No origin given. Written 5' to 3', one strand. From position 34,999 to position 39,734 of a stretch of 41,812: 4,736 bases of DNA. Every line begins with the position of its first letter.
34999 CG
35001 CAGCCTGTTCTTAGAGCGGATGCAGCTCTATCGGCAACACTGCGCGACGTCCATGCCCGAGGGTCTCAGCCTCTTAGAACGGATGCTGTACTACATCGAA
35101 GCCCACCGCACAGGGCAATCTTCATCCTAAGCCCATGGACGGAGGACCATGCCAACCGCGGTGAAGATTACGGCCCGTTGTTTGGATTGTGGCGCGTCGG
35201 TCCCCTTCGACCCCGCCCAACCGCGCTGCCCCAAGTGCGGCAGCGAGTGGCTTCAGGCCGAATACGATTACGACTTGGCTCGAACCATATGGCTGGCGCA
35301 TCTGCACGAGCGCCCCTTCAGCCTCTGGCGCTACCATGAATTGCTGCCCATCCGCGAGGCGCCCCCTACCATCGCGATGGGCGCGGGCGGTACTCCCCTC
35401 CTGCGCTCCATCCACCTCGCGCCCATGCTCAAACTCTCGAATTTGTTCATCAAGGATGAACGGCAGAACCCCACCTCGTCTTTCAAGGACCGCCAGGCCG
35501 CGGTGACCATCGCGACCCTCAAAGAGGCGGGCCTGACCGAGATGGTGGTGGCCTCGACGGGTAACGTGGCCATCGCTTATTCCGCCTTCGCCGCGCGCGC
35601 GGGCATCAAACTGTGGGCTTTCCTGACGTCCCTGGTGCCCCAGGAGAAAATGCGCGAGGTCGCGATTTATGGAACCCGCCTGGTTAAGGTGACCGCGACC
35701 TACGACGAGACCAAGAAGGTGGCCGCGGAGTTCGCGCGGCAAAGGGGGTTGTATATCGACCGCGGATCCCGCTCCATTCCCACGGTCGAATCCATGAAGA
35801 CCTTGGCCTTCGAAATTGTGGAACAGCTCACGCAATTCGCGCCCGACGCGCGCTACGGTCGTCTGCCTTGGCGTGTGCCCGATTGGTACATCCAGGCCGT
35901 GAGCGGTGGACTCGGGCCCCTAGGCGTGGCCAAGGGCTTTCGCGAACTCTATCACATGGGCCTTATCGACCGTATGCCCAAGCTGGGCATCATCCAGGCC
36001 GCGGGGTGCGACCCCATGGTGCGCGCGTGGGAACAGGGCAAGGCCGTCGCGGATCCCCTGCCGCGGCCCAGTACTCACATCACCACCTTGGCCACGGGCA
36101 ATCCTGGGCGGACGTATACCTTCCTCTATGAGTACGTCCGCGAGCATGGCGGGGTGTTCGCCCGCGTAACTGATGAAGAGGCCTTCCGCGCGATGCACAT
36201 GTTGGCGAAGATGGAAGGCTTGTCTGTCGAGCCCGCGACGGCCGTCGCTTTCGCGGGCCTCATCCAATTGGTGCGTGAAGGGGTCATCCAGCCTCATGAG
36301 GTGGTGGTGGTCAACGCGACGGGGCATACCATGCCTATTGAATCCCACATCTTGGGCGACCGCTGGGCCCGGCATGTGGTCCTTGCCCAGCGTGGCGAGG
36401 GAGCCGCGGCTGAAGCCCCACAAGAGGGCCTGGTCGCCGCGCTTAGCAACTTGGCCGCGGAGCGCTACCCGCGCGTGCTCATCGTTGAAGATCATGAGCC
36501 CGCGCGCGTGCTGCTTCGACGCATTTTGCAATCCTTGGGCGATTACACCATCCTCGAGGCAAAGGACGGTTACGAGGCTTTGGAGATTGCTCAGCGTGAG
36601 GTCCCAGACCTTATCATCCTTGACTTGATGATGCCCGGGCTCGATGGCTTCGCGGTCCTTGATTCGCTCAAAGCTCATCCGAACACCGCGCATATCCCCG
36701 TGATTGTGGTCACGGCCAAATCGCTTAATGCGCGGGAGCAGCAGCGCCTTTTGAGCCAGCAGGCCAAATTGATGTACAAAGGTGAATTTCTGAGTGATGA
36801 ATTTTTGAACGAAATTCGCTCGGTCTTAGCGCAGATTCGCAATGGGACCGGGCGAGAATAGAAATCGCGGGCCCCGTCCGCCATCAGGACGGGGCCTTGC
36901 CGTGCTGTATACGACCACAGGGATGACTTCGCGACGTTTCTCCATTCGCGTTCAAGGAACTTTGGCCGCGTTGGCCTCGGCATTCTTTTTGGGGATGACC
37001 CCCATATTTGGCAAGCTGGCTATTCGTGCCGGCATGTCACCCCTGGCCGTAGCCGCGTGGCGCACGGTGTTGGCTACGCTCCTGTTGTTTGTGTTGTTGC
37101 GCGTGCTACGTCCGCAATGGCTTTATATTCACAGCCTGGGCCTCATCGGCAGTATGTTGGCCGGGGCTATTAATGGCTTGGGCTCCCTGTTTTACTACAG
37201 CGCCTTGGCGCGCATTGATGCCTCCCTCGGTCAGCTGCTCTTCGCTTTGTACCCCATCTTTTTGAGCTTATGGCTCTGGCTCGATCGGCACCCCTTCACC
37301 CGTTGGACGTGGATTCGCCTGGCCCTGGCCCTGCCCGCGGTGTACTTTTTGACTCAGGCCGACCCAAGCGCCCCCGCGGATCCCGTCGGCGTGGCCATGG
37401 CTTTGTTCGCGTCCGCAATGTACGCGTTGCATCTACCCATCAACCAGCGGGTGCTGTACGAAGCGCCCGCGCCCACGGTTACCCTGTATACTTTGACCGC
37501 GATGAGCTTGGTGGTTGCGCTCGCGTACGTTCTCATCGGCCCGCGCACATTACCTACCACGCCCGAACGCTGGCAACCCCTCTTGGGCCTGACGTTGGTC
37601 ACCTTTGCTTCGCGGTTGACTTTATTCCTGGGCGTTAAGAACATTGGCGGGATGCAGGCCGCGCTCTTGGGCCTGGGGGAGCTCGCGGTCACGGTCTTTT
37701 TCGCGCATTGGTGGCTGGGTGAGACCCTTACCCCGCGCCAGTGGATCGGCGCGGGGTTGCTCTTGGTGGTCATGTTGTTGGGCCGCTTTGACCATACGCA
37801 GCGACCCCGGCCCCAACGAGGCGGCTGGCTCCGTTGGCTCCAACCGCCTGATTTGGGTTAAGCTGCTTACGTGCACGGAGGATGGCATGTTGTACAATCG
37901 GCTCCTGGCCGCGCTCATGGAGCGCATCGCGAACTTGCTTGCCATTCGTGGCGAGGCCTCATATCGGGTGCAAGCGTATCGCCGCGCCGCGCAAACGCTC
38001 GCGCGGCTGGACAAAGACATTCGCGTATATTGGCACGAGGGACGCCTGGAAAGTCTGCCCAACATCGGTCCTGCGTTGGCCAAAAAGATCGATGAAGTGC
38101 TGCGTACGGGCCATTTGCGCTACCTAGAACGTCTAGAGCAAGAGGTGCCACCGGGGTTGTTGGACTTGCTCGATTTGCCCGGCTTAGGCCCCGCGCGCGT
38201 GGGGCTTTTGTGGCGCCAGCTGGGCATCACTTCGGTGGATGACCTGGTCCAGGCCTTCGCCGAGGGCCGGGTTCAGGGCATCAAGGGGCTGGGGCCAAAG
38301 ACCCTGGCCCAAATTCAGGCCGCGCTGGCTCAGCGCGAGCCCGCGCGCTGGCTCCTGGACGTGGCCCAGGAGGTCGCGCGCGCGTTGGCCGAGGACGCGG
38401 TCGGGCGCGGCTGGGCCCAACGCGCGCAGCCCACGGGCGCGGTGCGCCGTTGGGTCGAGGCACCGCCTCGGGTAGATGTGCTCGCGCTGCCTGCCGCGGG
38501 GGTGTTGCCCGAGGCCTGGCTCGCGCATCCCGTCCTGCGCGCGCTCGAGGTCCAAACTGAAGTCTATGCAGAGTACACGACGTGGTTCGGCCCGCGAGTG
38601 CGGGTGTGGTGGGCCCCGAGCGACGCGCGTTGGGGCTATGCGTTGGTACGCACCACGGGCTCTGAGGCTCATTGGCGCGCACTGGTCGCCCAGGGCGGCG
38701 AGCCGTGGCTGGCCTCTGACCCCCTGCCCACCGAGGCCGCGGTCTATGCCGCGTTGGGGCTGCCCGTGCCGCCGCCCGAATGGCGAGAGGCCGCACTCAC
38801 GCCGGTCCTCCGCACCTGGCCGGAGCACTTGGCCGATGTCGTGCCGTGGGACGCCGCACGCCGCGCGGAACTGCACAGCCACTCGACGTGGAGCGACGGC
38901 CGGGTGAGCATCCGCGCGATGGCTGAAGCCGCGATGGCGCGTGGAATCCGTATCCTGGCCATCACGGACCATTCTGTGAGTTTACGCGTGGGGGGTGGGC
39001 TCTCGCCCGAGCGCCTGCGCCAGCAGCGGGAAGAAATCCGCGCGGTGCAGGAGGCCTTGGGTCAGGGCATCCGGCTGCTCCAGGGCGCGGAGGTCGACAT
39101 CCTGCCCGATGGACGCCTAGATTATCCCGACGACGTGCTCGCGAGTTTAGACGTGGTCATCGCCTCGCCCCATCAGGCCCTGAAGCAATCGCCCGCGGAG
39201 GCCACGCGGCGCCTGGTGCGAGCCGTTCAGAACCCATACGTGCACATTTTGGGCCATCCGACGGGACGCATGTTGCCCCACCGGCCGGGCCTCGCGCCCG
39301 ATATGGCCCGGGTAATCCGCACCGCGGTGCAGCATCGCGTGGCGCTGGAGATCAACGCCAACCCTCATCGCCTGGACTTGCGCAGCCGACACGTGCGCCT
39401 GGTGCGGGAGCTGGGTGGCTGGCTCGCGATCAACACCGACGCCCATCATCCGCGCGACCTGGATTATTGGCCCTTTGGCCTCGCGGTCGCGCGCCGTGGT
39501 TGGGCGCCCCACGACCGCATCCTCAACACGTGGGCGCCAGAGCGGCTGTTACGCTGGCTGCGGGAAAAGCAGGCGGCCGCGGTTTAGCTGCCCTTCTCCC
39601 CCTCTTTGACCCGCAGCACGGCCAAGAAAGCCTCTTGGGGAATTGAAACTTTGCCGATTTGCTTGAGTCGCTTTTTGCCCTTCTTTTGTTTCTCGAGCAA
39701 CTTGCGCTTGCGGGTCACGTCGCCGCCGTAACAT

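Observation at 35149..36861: Threonine-synthase-like PLP enzyme fused to a canonical phospho-receiver domain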

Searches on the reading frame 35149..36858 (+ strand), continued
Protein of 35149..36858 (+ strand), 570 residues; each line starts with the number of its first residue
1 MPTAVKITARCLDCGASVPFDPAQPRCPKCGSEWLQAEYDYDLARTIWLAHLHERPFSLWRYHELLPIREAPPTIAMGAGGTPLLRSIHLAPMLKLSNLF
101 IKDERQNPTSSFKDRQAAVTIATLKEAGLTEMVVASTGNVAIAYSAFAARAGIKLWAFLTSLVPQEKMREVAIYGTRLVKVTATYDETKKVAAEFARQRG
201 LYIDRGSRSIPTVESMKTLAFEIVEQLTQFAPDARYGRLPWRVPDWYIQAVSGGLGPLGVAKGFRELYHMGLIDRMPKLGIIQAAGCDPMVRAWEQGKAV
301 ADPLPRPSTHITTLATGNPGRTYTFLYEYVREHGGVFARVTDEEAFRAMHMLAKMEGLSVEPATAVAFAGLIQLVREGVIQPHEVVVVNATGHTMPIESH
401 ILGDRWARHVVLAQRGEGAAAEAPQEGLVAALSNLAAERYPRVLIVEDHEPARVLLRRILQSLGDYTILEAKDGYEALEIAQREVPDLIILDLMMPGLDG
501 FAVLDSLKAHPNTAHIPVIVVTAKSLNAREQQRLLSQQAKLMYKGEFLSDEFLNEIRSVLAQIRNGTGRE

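Call 65: find_encoding_contigs(protein=P0001, flank=10000, max_places=2)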
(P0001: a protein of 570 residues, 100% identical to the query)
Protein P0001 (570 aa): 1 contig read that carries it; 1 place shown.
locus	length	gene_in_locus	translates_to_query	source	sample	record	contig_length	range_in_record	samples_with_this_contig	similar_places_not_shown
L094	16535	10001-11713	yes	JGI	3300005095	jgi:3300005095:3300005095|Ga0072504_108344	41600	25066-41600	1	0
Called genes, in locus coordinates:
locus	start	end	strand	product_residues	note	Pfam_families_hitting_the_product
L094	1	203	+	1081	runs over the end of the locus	PF00672:HAMP, PF13492:GAF_3 (faint), PF01590:GAF (weak), PF13185:GAF_2 (weak)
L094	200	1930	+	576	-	PF01590:GAF, PF13185:GAF_2, PF13492:GAF_3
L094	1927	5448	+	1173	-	PF00672:HAMP, PF01590:GAF, PF13185:GAF_2, PF13492:GAF_3, PF01590:GAF, PF13185:GAF_2, PF13492:GAF_3, PF01590:GAF, +4 more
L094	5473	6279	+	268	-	PF00142:Fer4_NifH (faint), PF01656:CbiA, PF02374:ArsA_ATPase (weak), PF06564:CBP_BcsQ, PF09140:MipZ (weak), PF10609:ParA (faint), PF13614:AAA_31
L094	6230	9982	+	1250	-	PF01590:GAF, PF13185:GAF_2, PF13492:GAF_3, PF00512:HisKA, PF02518:HATPase_c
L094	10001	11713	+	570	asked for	PF00291:PALP, PF00072:Response_reg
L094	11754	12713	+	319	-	PF00892:EamA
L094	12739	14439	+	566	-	PF14716:HHH_8, PF14520:HHH_5, PF02811:PHP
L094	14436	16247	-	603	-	PF00009:GTP_EFTU, PF22042:EF-G_D2 (faint), PF03144:GTP_EFTU_D2, PF14492:EFG_III (weak), PF00679:EFG_C, PF06421:LepA_C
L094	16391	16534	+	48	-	?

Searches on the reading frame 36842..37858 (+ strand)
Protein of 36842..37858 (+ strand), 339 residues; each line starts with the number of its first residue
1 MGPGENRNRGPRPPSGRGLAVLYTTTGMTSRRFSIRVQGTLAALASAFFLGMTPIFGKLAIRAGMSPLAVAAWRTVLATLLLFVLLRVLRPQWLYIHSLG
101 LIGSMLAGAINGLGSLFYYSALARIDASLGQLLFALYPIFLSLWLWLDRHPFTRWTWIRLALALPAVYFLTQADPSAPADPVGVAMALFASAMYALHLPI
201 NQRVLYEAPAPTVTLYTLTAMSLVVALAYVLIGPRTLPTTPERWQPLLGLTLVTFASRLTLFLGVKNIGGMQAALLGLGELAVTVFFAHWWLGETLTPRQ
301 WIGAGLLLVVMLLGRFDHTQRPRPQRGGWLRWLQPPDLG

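Call 3: search_protein_families(library=pfam, proteins=[window:36842-37858:+], max_evalue=0.01)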
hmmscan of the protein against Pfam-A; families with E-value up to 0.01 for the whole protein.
window:36842-37858:+ (339 aa): 2 families
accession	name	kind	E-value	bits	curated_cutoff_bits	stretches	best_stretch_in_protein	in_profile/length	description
PF00892.27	EamA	-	5.2e-28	98.5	28.2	2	39-171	3-134/135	EamA-like transporter family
PF16913.11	PUNUT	-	0.00025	20.9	30.6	1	102-228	75-208/321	Purine nucleobase transmembrane transport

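Call 51: search_protein_families(library=ncbifam, proteins=[window:36842-37858:+], max_evalue=0.00001)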
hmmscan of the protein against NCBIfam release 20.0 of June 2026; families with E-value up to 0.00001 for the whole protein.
window:36842-37858:+ (339 aa): 1 family
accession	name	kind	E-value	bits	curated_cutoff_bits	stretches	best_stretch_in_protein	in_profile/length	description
TIGR00950.1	2A78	equivalog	5.9e-14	52.1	230.2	1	51-310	2-262/264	carboxylate/amino acid/amine transporter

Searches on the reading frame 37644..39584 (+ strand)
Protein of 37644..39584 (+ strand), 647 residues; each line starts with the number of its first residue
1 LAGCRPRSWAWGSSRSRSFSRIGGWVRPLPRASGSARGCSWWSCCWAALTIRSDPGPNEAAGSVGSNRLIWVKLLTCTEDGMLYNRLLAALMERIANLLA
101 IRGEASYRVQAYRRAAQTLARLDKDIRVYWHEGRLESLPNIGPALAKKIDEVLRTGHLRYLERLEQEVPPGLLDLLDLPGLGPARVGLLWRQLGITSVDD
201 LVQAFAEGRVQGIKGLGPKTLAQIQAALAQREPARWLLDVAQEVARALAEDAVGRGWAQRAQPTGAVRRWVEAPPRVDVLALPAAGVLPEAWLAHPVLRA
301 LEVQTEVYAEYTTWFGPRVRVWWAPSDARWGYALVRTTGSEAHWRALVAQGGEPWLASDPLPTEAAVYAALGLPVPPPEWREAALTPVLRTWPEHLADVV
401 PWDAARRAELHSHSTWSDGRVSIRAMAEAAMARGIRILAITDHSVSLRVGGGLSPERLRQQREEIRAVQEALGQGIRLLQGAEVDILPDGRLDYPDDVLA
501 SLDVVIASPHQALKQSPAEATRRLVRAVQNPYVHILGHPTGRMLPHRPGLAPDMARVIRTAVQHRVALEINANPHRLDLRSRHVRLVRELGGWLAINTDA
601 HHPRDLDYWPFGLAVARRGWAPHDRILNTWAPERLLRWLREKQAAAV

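Call 3: search_protein_families(library=pfam, proteins=[window:37644-39584:+], max_evalue=0.01)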
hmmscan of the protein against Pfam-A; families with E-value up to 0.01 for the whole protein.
window:37644-39584:+ (647 aa): 5 families
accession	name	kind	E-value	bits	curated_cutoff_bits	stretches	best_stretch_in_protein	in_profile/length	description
PF14716.13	HHH_8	-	4.6e-21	75.4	30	1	85-158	3-73/73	Helix-hairpin-helix domain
PF14520.12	HHH_5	-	3.1e-11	44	27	1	173-228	2-55/57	Helix-hairpin-helix domain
PF02811.25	PHP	-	3.5e-10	40.9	26.4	1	409-571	1-162/164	PHP domain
PF14791.11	DNA_pol_B_thumb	-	0.00013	22.2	25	1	360-382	41-63/63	DNA polymerase beta thumb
PF11731.14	Cdd1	-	0.0042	17.7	25.5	0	172-203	5-35/86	Pathogenicity locus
